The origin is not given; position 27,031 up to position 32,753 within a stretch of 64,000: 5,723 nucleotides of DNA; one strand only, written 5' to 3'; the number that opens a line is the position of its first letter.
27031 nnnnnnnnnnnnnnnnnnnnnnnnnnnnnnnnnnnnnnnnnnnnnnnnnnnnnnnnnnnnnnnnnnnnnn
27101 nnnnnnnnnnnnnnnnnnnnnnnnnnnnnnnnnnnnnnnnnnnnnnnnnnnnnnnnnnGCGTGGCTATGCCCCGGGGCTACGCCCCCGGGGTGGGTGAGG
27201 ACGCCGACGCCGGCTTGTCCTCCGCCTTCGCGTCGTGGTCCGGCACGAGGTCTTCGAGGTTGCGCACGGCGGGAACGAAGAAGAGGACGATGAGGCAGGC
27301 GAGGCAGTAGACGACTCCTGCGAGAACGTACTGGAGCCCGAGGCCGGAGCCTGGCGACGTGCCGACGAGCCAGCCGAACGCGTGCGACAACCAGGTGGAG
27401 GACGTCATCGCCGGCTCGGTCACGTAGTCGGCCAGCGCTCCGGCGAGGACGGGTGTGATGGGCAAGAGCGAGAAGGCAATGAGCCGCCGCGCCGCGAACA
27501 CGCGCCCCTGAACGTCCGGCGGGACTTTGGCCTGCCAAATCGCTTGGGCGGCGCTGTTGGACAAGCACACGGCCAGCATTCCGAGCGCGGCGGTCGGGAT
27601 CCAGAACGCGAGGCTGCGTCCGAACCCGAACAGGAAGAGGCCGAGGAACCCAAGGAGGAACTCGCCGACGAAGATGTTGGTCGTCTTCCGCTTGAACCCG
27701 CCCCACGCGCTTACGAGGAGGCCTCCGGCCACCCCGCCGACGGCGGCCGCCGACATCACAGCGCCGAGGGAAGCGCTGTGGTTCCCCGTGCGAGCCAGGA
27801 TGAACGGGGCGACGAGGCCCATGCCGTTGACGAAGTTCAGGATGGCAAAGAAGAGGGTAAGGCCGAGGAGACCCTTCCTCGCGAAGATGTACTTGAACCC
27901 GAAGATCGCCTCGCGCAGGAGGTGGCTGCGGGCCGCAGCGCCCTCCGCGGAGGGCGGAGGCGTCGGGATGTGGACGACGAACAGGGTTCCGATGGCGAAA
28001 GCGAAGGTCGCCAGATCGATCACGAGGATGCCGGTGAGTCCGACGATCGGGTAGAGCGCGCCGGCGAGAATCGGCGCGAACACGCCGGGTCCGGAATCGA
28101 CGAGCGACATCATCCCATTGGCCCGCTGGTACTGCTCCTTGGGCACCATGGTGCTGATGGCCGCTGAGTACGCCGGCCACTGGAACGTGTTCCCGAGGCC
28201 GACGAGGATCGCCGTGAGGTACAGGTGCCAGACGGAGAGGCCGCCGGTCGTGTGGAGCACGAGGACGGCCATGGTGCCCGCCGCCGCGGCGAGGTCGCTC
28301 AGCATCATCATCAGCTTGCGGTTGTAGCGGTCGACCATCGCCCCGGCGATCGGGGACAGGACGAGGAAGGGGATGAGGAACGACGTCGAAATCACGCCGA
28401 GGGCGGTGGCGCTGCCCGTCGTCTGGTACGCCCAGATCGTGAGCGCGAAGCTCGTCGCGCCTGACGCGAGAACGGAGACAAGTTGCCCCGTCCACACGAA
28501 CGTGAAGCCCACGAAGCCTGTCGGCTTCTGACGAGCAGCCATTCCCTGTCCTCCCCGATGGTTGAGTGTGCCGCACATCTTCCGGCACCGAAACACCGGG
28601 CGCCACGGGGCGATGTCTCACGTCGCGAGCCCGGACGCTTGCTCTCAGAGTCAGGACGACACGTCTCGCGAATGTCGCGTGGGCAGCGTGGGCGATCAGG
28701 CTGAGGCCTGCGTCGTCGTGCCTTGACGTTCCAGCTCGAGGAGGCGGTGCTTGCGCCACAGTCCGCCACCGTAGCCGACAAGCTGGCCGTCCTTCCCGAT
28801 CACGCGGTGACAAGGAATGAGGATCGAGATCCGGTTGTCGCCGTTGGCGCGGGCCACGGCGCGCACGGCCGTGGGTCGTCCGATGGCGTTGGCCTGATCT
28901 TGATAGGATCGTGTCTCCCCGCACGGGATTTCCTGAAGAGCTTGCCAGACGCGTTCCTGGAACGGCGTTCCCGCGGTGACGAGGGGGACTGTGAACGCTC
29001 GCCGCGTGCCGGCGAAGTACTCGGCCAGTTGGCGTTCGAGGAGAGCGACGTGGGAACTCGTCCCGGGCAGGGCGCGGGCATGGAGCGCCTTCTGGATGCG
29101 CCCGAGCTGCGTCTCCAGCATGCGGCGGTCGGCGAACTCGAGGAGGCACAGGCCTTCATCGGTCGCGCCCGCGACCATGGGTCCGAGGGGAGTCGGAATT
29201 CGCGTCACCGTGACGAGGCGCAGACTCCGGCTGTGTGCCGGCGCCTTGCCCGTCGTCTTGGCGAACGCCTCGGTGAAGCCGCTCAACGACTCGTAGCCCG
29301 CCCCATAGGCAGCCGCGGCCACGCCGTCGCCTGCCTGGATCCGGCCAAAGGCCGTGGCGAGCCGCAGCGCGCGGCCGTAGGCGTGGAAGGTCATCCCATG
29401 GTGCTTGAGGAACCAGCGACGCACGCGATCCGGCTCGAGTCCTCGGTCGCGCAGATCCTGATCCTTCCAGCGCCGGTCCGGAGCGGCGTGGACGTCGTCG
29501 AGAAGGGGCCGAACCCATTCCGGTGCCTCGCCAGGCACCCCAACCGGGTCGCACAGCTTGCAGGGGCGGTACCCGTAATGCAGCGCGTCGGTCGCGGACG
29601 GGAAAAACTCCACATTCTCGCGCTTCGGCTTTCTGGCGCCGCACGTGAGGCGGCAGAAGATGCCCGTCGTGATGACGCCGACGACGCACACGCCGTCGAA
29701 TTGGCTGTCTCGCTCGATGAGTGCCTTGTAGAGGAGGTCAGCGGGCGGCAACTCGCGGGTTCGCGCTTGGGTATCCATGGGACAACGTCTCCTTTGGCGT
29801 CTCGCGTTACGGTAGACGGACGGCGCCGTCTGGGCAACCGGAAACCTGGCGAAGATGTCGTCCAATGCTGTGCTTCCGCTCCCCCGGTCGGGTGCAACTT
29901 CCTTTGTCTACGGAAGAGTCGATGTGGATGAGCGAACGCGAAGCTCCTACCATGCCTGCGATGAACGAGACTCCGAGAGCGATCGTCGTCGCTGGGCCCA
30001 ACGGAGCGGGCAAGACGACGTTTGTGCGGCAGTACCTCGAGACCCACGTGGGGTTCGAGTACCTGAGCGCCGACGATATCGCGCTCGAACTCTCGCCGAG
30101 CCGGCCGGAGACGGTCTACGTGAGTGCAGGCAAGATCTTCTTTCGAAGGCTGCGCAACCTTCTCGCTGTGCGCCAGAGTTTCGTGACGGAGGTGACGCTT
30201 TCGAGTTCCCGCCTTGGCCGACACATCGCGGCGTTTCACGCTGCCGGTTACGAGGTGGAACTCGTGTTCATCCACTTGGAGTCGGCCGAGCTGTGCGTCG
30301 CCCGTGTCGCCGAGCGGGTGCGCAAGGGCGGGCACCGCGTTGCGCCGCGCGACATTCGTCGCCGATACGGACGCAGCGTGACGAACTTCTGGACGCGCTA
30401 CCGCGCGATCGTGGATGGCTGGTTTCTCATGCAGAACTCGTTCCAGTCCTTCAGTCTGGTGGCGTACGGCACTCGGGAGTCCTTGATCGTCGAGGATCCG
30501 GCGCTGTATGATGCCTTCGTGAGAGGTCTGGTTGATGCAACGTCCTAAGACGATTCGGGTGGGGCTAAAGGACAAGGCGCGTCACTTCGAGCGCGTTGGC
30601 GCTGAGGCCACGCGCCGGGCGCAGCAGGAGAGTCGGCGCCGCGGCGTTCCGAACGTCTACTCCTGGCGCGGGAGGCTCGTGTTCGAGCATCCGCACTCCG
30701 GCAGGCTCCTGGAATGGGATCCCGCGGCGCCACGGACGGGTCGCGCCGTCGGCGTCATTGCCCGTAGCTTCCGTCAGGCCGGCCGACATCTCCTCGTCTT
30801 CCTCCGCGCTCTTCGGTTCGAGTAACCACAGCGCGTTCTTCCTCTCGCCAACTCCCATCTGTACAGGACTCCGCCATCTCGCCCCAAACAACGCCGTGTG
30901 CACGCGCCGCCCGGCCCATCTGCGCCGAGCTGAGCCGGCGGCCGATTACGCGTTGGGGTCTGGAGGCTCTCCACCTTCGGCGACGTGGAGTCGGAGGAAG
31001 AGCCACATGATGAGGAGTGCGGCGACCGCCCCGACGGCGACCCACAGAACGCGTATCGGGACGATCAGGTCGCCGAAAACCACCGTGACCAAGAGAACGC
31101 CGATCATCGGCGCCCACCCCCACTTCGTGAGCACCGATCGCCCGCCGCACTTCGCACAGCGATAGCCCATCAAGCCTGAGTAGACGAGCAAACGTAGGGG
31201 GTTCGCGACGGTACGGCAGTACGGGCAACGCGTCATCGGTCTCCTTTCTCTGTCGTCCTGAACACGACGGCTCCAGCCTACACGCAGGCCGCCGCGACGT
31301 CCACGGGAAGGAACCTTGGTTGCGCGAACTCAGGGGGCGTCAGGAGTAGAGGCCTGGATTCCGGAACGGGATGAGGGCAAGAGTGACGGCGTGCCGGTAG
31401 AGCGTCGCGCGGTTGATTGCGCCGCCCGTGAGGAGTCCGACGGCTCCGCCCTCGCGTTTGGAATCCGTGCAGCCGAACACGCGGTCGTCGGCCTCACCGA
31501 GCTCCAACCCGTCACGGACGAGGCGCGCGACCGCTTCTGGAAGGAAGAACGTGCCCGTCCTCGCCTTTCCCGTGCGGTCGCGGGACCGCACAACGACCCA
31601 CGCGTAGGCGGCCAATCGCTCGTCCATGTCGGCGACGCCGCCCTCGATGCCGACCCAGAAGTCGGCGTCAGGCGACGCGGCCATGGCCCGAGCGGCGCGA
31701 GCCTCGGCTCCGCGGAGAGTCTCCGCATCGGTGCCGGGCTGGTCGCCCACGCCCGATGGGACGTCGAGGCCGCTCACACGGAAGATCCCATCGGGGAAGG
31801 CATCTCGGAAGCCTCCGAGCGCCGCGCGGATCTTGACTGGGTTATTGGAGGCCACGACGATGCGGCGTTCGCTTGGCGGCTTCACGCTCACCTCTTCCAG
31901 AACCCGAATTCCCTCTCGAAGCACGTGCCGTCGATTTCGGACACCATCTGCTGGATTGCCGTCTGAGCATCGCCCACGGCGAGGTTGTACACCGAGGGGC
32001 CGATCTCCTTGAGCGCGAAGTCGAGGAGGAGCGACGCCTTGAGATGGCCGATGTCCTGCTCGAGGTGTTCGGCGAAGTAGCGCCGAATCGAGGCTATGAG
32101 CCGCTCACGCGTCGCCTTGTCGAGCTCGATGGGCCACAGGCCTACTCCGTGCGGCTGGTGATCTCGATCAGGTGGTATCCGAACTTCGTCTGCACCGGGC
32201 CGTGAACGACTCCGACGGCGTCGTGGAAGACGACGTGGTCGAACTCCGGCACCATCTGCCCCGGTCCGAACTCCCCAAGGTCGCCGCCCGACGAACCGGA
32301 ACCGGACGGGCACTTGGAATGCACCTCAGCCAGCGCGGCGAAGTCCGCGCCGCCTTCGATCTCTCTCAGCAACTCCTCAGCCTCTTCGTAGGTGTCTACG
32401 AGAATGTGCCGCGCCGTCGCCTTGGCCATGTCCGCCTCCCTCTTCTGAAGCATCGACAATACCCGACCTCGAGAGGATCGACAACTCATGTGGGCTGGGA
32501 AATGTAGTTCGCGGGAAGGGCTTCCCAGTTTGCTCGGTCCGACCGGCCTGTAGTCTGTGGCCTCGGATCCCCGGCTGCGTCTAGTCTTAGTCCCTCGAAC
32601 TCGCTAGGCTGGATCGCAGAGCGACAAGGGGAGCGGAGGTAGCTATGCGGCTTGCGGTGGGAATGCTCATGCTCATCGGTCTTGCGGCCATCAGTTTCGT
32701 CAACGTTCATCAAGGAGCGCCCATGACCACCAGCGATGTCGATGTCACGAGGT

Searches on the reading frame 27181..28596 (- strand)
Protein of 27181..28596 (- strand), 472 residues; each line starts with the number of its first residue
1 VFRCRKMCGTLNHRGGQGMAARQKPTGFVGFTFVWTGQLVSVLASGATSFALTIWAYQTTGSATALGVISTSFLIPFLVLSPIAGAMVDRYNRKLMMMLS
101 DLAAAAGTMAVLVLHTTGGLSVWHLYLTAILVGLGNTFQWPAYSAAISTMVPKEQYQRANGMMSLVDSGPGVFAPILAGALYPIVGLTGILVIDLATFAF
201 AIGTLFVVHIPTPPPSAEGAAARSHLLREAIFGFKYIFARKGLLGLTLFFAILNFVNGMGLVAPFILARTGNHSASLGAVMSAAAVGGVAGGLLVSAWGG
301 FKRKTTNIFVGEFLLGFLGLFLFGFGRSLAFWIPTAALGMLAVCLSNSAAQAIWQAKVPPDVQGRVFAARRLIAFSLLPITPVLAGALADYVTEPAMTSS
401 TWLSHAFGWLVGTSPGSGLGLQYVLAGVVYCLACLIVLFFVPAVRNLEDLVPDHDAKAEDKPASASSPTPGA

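Call 4: search_protein_families(library=pfam, proteins=[window:27181-28596:-], max_evalue=0.1)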
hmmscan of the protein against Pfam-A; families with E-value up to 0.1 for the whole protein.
window:27181-28596:- (472 aa): 2 families
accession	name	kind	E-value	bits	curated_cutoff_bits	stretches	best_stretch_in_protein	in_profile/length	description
PF07690.21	MFS_1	-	1.5e-34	119.9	33.4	1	35-375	2-339/347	Major Facilitator Superfamily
PF05977.19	MFS_3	-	3.5e-10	39.4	27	1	31-392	12-370/524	Transmembrane secretion effector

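Call 5: search_protein_families(library=ncbifam, proteins=[window:27181-28596:-], max_evalue=0.1)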
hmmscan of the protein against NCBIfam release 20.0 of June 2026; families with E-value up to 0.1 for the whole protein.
window:27181-28596:- (472 aa): 13 families
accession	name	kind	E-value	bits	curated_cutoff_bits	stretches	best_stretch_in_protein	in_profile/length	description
TIGR00900.1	2A0121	subfamily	4.9e-61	207.1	319.6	1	31-391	1-362/364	H+ Antiporter protein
NF000245.1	macrolide_MefA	exception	1.1e-32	113.6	675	1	31-392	11-373/405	macrolide efflux MFS transporter Mef(A)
NF000051.1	macrolide_MefB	exception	6.2e-31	107.7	800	1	31-391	11-371/409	macrolide efflux MFS transporter Mef(B)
NF000246.1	macrolide_MefC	exception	5.1e-26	91.7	870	1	28-383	7-363/407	macrolide efflux MFS transporter Mef(C)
NF000154.1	macrolide_MefEN2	exception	3.8e-24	85.7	800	1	34-402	11-375/401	macrolide efflux MFS transporter Mef(En2)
NF012178.0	tet_MFS_V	exception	1.4e-22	80.4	640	1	39-393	18-375/409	tetracycline efflux MFS transporter Tet(V)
NF007792.0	PRK10489.1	equivalog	8.8e-20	71.1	324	1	31-393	19-376/419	enterobactin transporter EntS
NF006386.0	PRK08633.1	equivalog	3.6e-14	51.5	1221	1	53-384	36-377/1147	acyl-[ACP]--phospholipid O-acyltransferase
NF052575.1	MFS_efflux_Tap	equivalog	4.1e-11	42.5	625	1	35-391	10-370/401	multidrug efflux MFS transporter Tap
TIGR00880.1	2_A_01_02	superfamily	3.6e-10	40.1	131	1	78-203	12-132/141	multidrug resistance protein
NF005291.0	PRK06814.1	equivalog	2.3e-07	29.1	1349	1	64-324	51-310/1140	acyl-[ACP]--phospholipid O-acyltransferase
NF008397.0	PRK11195.1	equivalog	5.4e-05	22.4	297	1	30-311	4-291/414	lysophospholipid transporter LplT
NF053757.1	BclibactTpBcbE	equivalog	5.5e-05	22.2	600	1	67-250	40-219/394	bacillibactin exporter BcbE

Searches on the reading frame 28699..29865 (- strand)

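Call 26: search_protein_families(library=pfam, proteins=[window:28699-29865:-], max_evalue=0.001)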
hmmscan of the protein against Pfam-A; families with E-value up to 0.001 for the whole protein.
window:28699-29865:- (389 aa): 3 families
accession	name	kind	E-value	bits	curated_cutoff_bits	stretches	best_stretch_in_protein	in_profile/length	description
PF01035.26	DNA_binding_1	-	1.6e-33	114.8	27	1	301-380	1-80/81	6-O-methylguanine DNA methyltransferase, DNA binding domain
PF02805.21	Ada_Zn_binding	-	8.1e-27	93.5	23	1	46-107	3-64/65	Metal binding domain of Ada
PF12833.13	HTH_18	-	9.2e-14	51.9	33.6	1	142-213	6-78/80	Helix-turn-helix domain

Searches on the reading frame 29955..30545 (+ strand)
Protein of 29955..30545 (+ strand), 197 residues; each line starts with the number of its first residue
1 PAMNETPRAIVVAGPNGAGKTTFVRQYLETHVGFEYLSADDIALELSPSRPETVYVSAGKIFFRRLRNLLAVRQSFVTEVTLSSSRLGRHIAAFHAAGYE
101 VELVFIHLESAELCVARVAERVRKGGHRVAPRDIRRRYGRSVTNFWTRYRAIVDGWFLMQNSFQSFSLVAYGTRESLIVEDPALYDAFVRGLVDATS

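Call 26: search_protein_families(library=pfam, proteins=[window:29955-30545:+], max_evalue=0.001)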
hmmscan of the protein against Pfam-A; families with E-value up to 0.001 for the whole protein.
window:29955-30545:+ (197 aa): 5 families
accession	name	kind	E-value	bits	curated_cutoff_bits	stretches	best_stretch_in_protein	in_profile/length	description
PF13671.12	AAA_33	-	6.3e-11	43.2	27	1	10-129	2-126/143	AAA domain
PF06414.18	Zeta_toxin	-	8.4e-11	42.1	22.3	1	68-135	90-155/199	Zeta toxin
PF13401.12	AAA_22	-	3.6e-05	24.5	27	1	6-92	4-76/130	AAA domain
PF13173.12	AAA_14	-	0.00035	21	27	1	8-45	3-43/129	AAA domain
PF13191.12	AAA_16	-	0.00044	21.2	32.6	1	5-53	22-64/167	AAA ATPase domain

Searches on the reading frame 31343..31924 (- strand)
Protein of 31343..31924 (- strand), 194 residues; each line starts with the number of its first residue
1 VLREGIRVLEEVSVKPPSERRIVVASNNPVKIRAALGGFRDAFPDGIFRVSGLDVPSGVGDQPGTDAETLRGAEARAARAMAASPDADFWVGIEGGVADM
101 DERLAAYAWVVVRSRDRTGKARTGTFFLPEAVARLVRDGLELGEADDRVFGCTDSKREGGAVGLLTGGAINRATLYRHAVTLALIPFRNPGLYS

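Call 26: search_protein_families(library=pfam, proteins=[window:31343-31924:-], max_evalue=0.001)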
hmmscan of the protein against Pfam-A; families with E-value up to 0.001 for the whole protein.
window:31343-31924:- (194 aa): 1 family
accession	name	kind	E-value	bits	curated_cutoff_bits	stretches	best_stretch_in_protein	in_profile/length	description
PF01931.24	NTPase_I-T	-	2e-51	174.5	25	1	25-187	1-161/162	Protein of unknown function DUF84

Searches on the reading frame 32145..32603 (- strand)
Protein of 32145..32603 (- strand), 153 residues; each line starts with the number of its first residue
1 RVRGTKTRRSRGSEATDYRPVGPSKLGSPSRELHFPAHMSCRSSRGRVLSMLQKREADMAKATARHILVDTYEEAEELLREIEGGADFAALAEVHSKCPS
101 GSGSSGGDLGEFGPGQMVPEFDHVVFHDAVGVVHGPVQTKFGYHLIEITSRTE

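Call 26: search_protein_families(library=pfam, proteins=[window:32145-32603:-], max_evalue=0.001)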
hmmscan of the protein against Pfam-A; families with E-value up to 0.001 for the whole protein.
window:32145-32603:- (153 aa): 3 families
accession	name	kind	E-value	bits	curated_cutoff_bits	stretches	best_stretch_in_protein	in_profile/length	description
PF13616.12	Rotamase_3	-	3.1e-20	73.3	22.5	1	52-151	7-115/116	PPIC-type PPIASE domain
PF00639.27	Rotamase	-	4.1e-19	69.8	21.7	1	70-149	17-96/97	PPIC-type PPIASE domain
PF13145.12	Rotamase_2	-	5.6e-06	27.6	27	1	64-152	25-109/121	PPIC-type PPIASE domain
